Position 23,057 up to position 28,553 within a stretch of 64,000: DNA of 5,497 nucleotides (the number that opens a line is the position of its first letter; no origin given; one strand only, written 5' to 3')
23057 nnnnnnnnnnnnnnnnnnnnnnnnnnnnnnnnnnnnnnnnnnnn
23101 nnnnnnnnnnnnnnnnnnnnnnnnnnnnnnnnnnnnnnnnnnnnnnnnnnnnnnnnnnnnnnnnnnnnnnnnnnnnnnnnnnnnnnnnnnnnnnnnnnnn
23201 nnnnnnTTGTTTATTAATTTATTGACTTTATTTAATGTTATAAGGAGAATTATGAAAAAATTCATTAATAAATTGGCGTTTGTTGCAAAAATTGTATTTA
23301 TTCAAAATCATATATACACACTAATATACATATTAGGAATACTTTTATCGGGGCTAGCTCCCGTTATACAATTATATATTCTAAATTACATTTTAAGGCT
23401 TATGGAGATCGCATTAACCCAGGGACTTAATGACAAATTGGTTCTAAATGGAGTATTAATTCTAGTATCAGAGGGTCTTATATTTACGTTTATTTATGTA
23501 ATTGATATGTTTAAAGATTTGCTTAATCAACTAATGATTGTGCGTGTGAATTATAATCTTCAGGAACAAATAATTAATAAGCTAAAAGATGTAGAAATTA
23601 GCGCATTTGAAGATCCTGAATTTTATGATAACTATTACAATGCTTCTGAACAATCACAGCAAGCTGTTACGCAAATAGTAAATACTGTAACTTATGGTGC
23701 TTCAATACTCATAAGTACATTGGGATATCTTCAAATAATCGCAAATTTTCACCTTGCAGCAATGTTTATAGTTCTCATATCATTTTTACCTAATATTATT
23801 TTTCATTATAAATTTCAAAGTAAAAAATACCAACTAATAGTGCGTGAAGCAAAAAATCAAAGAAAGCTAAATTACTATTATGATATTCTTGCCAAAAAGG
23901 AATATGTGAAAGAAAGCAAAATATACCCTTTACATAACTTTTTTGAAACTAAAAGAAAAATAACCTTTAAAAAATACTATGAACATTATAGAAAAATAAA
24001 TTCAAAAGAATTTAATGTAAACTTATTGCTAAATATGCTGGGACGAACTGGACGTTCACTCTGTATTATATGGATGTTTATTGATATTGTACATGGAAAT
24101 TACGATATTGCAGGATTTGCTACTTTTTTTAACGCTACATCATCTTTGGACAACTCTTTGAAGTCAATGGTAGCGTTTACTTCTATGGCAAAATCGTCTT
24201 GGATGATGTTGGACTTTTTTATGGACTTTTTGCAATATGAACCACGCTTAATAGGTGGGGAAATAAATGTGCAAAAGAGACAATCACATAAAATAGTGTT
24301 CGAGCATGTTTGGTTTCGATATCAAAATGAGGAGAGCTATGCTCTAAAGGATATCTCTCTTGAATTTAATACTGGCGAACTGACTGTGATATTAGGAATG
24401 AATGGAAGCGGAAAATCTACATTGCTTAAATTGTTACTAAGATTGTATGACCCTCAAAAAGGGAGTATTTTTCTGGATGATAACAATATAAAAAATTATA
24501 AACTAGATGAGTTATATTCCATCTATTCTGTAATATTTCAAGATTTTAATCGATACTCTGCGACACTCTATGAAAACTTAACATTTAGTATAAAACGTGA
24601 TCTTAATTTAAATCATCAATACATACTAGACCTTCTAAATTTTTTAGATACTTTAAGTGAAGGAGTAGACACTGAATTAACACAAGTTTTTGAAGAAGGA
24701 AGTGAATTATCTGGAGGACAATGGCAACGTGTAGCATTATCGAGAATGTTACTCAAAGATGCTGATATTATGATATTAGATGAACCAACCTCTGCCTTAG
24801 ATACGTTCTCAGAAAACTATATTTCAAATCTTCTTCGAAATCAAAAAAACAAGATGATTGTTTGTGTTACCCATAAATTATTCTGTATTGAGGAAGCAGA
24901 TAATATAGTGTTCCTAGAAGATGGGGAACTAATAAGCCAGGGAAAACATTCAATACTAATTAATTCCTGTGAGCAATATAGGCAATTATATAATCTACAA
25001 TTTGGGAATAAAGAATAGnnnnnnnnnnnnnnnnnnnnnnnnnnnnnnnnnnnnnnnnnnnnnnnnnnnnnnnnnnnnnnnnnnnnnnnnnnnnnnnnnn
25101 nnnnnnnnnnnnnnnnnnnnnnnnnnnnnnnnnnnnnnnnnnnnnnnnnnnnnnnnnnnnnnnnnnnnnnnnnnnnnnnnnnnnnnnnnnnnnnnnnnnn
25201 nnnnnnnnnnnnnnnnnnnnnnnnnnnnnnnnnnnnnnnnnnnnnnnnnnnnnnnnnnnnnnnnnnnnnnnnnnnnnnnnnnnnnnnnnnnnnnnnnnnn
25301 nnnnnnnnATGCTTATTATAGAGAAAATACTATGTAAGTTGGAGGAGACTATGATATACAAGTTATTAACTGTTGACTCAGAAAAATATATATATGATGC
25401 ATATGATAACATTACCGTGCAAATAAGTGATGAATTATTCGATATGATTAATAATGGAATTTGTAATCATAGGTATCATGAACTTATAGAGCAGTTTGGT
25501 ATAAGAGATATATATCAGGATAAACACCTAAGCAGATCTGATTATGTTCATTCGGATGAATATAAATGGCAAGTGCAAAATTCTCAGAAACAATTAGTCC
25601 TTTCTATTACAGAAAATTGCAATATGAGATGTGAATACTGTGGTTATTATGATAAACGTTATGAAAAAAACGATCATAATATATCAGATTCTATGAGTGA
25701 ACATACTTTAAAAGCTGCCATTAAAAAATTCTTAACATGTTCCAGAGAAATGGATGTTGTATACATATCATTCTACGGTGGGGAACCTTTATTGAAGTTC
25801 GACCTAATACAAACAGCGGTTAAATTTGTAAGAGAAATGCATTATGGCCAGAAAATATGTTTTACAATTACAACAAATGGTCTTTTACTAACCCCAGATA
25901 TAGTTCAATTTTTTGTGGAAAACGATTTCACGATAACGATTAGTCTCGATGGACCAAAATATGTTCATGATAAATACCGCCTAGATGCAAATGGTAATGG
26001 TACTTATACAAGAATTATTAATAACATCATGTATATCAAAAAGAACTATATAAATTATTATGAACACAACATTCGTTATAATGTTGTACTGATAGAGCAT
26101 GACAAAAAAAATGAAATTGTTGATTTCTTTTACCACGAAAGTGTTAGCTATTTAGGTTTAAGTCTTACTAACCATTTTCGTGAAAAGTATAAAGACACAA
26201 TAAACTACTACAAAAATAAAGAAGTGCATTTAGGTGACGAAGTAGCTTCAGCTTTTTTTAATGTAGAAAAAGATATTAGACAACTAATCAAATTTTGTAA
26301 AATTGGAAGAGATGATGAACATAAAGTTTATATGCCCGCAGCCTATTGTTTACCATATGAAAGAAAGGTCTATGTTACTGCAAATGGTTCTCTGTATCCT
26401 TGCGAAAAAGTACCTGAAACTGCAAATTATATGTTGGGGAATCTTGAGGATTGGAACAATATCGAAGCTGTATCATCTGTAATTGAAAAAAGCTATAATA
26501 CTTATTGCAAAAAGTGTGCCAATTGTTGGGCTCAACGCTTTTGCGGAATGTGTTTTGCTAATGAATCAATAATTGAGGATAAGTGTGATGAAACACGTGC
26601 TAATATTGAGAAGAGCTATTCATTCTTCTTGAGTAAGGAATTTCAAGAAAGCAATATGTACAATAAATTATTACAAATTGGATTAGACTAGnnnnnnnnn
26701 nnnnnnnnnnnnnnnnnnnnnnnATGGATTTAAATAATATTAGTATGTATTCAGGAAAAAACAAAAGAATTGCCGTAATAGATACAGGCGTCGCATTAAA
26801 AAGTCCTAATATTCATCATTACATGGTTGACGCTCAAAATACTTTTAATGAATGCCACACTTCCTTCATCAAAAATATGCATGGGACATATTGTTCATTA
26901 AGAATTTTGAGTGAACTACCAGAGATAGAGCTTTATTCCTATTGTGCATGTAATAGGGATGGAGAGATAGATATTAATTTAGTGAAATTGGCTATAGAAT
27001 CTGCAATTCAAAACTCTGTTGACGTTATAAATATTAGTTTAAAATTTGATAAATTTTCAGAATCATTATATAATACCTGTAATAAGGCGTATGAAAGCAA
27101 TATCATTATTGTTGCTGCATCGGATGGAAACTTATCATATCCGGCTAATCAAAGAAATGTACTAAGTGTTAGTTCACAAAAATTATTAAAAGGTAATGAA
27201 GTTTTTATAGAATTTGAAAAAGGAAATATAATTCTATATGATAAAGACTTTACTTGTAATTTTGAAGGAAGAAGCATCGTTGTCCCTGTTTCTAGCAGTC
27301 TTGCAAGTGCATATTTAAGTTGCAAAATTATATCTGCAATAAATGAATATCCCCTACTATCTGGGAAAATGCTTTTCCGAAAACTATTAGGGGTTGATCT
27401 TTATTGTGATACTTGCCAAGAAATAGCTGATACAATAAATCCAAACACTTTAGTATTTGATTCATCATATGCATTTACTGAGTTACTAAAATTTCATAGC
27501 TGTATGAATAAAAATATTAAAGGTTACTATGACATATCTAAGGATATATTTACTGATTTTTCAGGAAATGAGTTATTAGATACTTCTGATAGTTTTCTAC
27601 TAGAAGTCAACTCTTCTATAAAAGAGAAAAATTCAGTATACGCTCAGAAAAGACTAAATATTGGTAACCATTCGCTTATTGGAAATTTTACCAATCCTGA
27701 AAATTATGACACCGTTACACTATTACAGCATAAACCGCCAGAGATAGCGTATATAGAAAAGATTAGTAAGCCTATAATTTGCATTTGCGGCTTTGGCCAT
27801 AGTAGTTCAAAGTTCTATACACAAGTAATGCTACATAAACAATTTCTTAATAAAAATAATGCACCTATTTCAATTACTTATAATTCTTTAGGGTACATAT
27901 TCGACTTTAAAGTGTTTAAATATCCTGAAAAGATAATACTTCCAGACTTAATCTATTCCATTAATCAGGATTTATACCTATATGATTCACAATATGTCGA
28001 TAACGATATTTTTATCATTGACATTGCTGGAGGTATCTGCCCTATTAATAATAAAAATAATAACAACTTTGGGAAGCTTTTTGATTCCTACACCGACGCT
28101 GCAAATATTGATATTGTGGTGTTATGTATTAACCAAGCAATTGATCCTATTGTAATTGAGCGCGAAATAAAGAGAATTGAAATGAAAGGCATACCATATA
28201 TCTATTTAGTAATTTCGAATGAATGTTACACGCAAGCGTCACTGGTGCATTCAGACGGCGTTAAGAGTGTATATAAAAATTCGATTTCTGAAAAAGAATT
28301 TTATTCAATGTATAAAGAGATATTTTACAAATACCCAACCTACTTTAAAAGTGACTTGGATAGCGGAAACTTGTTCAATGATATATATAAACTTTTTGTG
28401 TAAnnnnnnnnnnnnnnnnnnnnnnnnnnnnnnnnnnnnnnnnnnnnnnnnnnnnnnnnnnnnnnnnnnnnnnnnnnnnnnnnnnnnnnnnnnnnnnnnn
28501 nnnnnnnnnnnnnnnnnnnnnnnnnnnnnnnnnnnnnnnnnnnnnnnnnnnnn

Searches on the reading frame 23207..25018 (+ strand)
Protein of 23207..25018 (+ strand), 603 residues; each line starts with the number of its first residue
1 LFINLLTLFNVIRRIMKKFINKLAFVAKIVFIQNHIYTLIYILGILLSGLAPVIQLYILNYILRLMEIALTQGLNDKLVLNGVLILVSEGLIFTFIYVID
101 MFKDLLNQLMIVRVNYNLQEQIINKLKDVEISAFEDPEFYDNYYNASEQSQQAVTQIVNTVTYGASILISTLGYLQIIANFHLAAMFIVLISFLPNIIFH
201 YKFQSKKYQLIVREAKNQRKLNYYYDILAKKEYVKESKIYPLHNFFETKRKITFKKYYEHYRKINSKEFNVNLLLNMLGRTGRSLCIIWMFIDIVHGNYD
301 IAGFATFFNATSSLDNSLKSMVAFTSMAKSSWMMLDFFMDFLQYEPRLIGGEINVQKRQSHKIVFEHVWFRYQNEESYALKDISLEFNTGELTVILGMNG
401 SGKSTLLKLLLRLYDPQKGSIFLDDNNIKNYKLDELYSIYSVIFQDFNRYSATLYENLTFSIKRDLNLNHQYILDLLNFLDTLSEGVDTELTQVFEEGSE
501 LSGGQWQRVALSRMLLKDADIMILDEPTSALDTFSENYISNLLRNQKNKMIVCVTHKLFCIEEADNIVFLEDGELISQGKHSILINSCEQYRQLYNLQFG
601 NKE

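Call 23: search_protein_families(library=pfam, proteins=[window:23207-25018:+], max_evalue=0.001)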
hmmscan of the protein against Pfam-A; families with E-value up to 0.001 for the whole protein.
window:23207-25018:+ (603 aa): 7 families
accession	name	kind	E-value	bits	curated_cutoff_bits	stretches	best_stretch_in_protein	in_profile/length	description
PF00005.33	ABC_tran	-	4.4e-31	108.7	25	1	380-529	1-137/137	ABC transporter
PF02463.25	SMC_N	-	4.7e-09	36.4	40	1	376-568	11-209/220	RecF/RecN/SMC N terminal domain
PF13304.12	AAA_21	-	2.7e-06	28.1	27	1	392-433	1-42/304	AAA domain, putative AbiEii toxin, Type IV TA system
PF13476.12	AAA_23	-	2.2e-05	25.6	27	1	376-410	8-39/201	AAA domain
PF13175.12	AAA_15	-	4.3e-05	23.7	32.1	1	380-495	14-92/374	AAA ATPase domain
PF09818.15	ABC_ATPase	-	0.00042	19.9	23.2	0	474-560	135-217/283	P-loop domain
PF13555.12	AAA_29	-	0.00051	20.2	27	0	384-411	16-43/61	P-loop containing region of AAA domain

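Call 57: search_protein_families(library=phrogs, proteins=[window:23207-25018:+], max_evalue=0.01)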
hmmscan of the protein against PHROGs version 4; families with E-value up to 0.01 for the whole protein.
window:23207-25018:+ (603 aa): 12 families
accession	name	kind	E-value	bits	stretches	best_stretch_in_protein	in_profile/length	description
phrog_2392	-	moron, auxiliary metabolic gene and host takeover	3.1e-88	297.9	1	36-602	158-720/726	ABC transporter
phrog_293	-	moron, auxiliary metabolic gene and host takeover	5.2e-48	164.8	1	322-590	98-363/1058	ABC transporter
phrog_23675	-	unknown function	1.1e-13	52.2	1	496-582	34-123/143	-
phrog_21263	-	unknown function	4.1e-11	42.7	2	490-571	817-903/940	-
phrog_3940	-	unknown function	5.5e-07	29.7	1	380-457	16-93/537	-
phrog_7507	-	unknown function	1.8e-06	28.6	1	378-413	13-47/483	-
phrog_77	-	DNA, RNA and nucleotide metabolism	4.5e-06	26.4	1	352-410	285-340/967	SbcC-like subunit of palindrome specific endonuclease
phrog_8323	-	unknown function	3.6e-05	23.5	1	380-422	62-103/623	-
phrog_4747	-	unknown function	0.00026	21.2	1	380-435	14-67/610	-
phrog_11143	-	unknown function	0.0012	18.9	0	500-533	110-143/357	-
phrog_800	-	head and packaging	0.003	17.2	1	387-417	29-59/511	terminase small subunit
phrog_2666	-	head and packaging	0.0066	16.2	0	388-427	319-359/555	terminase large subunit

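Call 60: search_protein_families(library=ncbifam, proteins=[window:23207-25018:+], max_evalue=0.001)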
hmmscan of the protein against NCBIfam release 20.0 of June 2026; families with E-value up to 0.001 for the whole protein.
window:23207-25018:+ (603 aa): 193 families (the best 25 are shown)
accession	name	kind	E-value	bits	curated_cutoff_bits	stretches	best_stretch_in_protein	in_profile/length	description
TIGR02203.1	MsbA_lipidA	equivalog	7e-69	232.8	602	1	46-600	17-571/572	lipid A export permease/ATP-binding protein MsbA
NF008381.0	PRK11176.1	equivalog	1.4e-58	198.7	867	1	98-600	97-581/582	lipid A ABC transporter ATP-binding protein/permease MsbA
NF008364.0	PRK11160.1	equivalog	7.3e-58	196.5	630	1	166-596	149-573/575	heme ABC transporter ATP-binding protein/permease CydC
TIGR03375.1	type_I_sec_LssB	subfamily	7.4e-54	183.2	693.1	1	325-588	430-692/696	type I secretion system permease/ATPase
NF045513.1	HepA_fam_ABC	equivalog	1.8e-53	182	725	1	65-598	81-609/610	heterocyst formation ABC transporter subunit HepA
TIGR02204.1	MsbA_rel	hypoth_equivalog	5.2e-53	180.6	780.4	1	357-599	332-576/576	ABC transporter, permease/ATP-binding protein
TIGR01846.1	type_I_sec_HlyB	subfamily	1.2e-50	172.5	725.55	1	360-599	453-693/694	type I secretion system permease/ATPase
TIGR00958.1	3a01208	subfamily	8.4e-49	166.5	874.6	1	44-594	166-710/711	antigen peptide transporter 2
NF010178.0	PRK13657.1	equivalog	1.7e-48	165.5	733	1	215-599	181-571/588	glucan ABC transporter ATP-binding protein/ permease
TIGR03797.1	NHLM_micro_ABC2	equivalog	8.5e-47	160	709.4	1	253-596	339-683/686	NHLP bacteriocin export ABC transporter permease/ATPase subunit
TIGR03796.1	NHLM_micro_ABC1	equivalog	1.6e-46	158.8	853.3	1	167-594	277-708/710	NHLP family bacteriocin export ABC transporter peptidase/permease/ATPase subunit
TIGR02857.1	CydD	equivalog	9.3e-44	150.2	435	1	339-569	298-528/529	thiol reductant ABC exporter subunit CydD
TIGR02868.1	CydC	equivalog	1.3e-41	142.8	329.05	1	358-558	330-530/530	thiol reductant ABC exporter subunit CydC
NF008055.0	PRK10789.1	equivalog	3.9e-40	137.9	845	1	341-598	314-571/590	SmdA family multidrug ABC transporter permease/ATP-binding protein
NF008056.1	PRK10790.1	equivalog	1.2e-39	136.4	746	1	152-601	137-578/584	SmdB family multidrug efflux ABC transporter permease/ATP-binding protein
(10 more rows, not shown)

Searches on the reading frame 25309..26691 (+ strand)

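Call 23: search_protein_families(library=pfam, proteins=[window:25309-26691:+], max_evalue=0.001)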
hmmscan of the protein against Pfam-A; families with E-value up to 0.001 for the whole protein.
window:25309-26691:+ (460 aa): 2 families
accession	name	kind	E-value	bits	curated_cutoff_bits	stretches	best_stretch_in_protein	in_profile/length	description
PF04055.27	Radical_SAM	-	5.6e-18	66.1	29.5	1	99-272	2-161/166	Radical SAM superfamily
PF13353.11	Fer4_12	-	5.2e-07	30.5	22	1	101-233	12-132/137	4Fe-4S single cluster domain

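Call 57: search_protein_families(library=phrogs, proteins=[window:25309-26691:+], max_evalue=0.01)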
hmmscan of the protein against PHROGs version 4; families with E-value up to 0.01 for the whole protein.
window:25309-26691:+ (460 aa): 3 families
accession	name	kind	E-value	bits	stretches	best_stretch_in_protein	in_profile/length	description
phrog_1802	-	other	2.2e-31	110.3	1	81-445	31-407/556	radical SAM domain-containing protein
phrog_27668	-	unknown function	9e-13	49.2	1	98-283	10-165/335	-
phrog_2076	-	moron, auxiliary metabolic gene and host takeover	1.7e-05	25.4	1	103-222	40-149/247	QueE-like radical SAM domain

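Call 60: search_protein_families(library=ncbifam, proteins=[window:25309-26691:+], max_evalue=0.001)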
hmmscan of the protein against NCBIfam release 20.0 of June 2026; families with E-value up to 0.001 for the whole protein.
window:25309-26691:+ (460 aa): 58 families (the best 25 are shown)
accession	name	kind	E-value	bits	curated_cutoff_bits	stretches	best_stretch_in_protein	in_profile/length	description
TIGR04068.1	rSAM_ocin_clost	equivalog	3.3e-75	253.7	500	1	17-422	2-427/462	Cys-rich peptide radical SAM maturase CcpM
NF038170.1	lachnocin_rSAM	equivalog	6.7e-73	246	550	1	18-458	5-438/440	lachnocin radical SAM maturase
TIGR04148.1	GG_samocin_CFB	equivalog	2.1e-52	178.7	300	1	86-452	10-405/411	radical SAM peptide maturase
NF047865.1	rSAM_PapB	equivalog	3.3e-49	167.9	340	1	95-424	4-325/330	PapB family radical SAM/SPASM ranthipeptide maturase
NF035951.1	rSAM_RumMC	equivalog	7.6e-48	163.4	720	2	39-285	57-302/510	RumMC family radical SAM sactipeptide maturase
TIGR03942.1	sulfatase_rSAM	equivalog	6.1e-38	130.8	349.45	1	98-445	5-354/363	anaerobic sulfatase maturase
TIGR03974.1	rSAM_six_Cys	equivalog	2.3e-37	128.9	425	1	36-428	39-429/451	thioether cross-link-forming SCIFF peptide maturase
TIGR03906.1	quino_hemo_SAM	equivalog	1.8e-36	125.8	453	1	10-241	16-239/467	quinohemoprotein amine dehydrogenase maturation protein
TIGR04064.1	rSAM_nif11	equivalog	2.8e-36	125.2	518.7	2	17-245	4-226/459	nif11-like peptide radical SAM maturase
NF040492.1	not_ScfB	exception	2.2e-33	115.8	855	1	25-419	27-419/450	ScfB-related radical SAM/SPASM orphan maturase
TIGR03978.1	rSAM_paired_1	equivalog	1.1e-31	110.1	370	1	23-248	10-232/466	His-Xaa-Ser system radical SAM maturase HxsB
NF041707.1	rSAM_YhhB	equivalog_domain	1.1e-28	100.2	445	1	97-276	5-184/369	cyclophane-forming radical SAM/SPASM peptide maturase YhhB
NF041298.1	rSAM_mat_DynA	equivalog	1.5e-28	99.8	450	1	98-416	5-322/356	dynobactin maturation radical SAM/SPASM protein DynA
TIGR04280.1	geopep_mat_rSAM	hypoth_equivalog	1.2e-25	90.4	400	1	28-243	21-230/428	geopeptide radical SAM maturase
NF010308.0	PRK13745.1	equivalog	1.6e-23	83.3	484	1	100-253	20-172/412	anaerobic sulfatase-maturation protein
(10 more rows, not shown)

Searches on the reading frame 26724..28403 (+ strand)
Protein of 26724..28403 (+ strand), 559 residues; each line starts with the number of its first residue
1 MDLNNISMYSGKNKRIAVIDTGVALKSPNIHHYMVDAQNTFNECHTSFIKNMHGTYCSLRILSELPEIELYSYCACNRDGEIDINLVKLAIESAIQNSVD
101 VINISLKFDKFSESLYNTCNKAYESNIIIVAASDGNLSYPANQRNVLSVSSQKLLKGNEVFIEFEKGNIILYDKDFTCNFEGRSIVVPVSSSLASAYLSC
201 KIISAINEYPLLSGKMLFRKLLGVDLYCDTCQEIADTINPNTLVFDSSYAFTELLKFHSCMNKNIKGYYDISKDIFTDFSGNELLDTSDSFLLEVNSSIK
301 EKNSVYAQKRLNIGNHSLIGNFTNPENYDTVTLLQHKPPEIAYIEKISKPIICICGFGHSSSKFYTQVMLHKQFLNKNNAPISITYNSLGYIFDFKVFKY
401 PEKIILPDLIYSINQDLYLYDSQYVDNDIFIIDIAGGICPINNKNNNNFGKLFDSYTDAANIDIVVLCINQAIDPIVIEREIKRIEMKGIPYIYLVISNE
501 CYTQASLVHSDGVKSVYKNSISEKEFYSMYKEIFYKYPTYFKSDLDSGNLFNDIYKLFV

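Call 23: search_protein_families(library=pfam, proteins=[window:26724-28403:+], max_evalue=0.001)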
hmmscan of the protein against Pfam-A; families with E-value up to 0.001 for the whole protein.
window:26724-28403:+ (559 aa): 1 family
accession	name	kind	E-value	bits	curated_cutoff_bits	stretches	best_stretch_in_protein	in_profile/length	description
PF00082.27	Peptidase_S8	-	2.8e-08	33.9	21.8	1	11-152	1-179/288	Subtilase family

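Call 57: search_protein_families(library=phrogs, proteins=[window:26724-28403:+], max_evalue=0.01)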
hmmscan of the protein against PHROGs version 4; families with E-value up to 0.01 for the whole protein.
window:26724-28403:+ (559 aa): 1 family
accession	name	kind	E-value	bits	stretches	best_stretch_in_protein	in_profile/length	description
phrog_3677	-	other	7.7e-17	61.4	1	7-152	590-753/1125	protease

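Call 60: search_protein_families(library=ncbifam, proteins=[window:26724-28403:+], max_evalue=0.001)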
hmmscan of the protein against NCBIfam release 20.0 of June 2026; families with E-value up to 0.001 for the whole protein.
window:26724-28403:+ (559 aa): 3 families
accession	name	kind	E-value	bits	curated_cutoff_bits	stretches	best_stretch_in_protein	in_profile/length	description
NF049966.1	QH_SP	equivalog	5.7e-18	65.1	165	1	15-207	1-193/219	subtilisin-like serine protease QhpE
TIGR04066.1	nat_prod_clost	hypoth_equivalog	1.6e-16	60.3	200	1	285-471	79-271/361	TIGR04066 family peptide maturation system protein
TIGR03921.1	T7SS_mycosin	equivalog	1.6e-10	40.7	278.75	1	81-152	98-182/353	type VII secretion-associated serine protease mycosin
